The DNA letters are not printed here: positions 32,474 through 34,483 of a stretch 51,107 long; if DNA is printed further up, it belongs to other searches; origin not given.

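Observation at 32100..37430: Lower-GC two-gene islet splitting sdhCDAB from sucAB-lpd-sucCD: novel lipoprotein + stand-alone YjbH-family outer-membrane protein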

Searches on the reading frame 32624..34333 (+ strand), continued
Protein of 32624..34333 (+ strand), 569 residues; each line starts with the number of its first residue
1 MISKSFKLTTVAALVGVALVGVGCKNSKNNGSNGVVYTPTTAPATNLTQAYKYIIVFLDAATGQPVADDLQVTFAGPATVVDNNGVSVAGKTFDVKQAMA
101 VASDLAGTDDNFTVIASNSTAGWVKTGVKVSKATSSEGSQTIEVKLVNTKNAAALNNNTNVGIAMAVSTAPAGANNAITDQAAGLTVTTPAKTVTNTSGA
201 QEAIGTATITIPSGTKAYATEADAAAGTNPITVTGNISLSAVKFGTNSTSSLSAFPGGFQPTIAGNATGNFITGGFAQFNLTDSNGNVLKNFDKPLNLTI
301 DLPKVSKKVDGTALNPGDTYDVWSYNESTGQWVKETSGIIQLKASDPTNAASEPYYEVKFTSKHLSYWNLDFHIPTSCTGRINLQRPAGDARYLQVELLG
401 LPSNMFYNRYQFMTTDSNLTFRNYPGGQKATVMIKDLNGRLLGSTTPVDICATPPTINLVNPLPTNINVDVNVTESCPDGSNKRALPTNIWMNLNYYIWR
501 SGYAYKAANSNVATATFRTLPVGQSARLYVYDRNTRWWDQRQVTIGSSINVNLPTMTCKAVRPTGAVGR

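Call 101: search_protein_families(library=pfam, proteins=[L026:9917-13411:+, L035:9812-12826:+, P0231, P0233, P0229, P0234, P0216, P0162, P0150], max_evalue=0.001)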
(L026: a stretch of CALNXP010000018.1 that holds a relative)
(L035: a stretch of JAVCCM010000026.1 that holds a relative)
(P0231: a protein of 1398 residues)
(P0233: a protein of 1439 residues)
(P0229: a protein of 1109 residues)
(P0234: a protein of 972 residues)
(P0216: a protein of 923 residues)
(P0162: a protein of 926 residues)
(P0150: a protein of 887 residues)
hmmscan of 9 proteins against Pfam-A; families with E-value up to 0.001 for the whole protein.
L026:9917-13411:+ (1165 aa): 4 families
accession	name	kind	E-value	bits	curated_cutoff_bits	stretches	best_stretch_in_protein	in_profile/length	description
PF17892.7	Cadherin_5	-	4e-68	225.8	26.5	3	955-1047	2-98/98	Cadherin-like domain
PF17963.7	Big_9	-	1.2e-63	212.4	23.6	3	1050-1141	1-89/89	Bacterial Ig domain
PF17803.7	Cadherin_4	-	5e-37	126.7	25.1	3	1040-1107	1-68/71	Bacterial cadherin-like domain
PF16184.11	Cadherin_3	-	2.2e-06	28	25.5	0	611-694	6-105/106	Cadherin-like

L035:9812-12826:+ (1005 aa): 0 families

P0231 (1398 aa): 7 families
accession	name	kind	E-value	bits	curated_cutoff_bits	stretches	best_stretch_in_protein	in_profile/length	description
PF25390.1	WD40_RLD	-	8.8e-64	216.5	150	2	1099-1317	34-361/363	RCC1-like domain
PF00415.24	RCC1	-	3.8e-40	136.7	21.7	4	1165-1213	1-48/50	Regulator of chromosome condensation (RCC1) repeat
PF13540.12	RCC1_2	-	1.2e-23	82.7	22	3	1152-1178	3-30/30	Regulator of chromosome condensation (RCC1) repeat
PF17963.7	Big_9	-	1.4e-17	64.8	23.6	2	691-778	4-88/89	Bacterial Ig domain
PF17892.7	Cadherin_5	-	4.1e-10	39.8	26.5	2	690-782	4-97/98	Cadherin-like domain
PF17803.7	Cadherin_4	-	3.4e-05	24.7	25.1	1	777-832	2-59/71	Bacterial cadherin-like domain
PF10577.15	FAM171A1-2-B_N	-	0.00054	19.8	31.2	0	248-334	172-248/254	FAM171A1/A2/B, N-terminal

P0233 (1439 aa): 5 families
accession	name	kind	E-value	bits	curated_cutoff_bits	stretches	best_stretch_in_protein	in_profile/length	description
PF17963.7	Big_9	-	2.1e-25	89.8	23.6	2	704-788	4-89/89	Bacterial Ig domain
PF17892.7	Cadherin_5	-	1.5e-22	79.7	26.5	1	703-789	4-97/98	Cadherin-like domain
PF17803.7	Cadherin_4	-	1.3e-14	54.8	25.1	2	702-754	12-68/71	Bacterial cadherin-like domain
PF10577.15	FAM171A1-2-B_N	-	0.00013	21.8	31.2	1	245-331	172-248/254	FAM171A1/A2/B, N-terminal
PF18565.7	Glyco_hydro2_C5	-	0.00027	21.2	32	0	245-285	19-59/103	Glycoside hydrolase family 2 C-terminal domain 5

P0229 (1109 aa): 1 family
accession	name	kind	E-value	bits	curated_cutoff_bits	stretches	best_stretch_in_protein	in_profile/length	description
PF01391.23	Collagen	-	4.7e-06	26.7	27.2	1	282-321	7-46/60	Collagen triple helix repeat (20 copies)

P0234 (972 aa): 3 families
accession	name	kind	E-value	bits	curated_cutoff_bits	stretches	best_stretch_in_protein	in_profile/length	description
PF07603.17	Lcl_C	-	1.1e-08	35.7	34.9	1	825-938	2-106/117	Lcl C-terminal domain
PF03160.20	Calx-beta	-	6.7e-08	33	27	1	574-692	5-119/119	Calx-beta domain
PF10577.15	FAM171A1-2-B_N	-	7.8e-06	25.8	31.2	1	227-358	131-248/254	FAM171A1/A2/B, N-terminal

P0216 (923 aa): 0 families

P0162 (926 aa): 1 family
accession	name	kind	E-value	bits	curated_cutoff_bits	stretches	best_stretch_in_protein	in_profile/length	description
PF10577.15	FAM171A1-2-B_N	-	0.00026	20.8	31.2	1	216-337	138-247/254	FAM171A1/A2/B, N-terminal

P0150 (887 aa): 2 families
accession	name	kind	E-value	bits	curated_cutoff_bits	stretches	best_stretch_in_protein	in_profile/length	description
PF05593.20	RHS_repeat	-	0.00016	22.4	22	1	771-801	1-30/38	RHS Repeat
PF10577.15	FAM171A1-2-B_N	-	0.00018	21.3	31.2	1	237-364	132-247/254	FAM171A1/A2/B, N-terminal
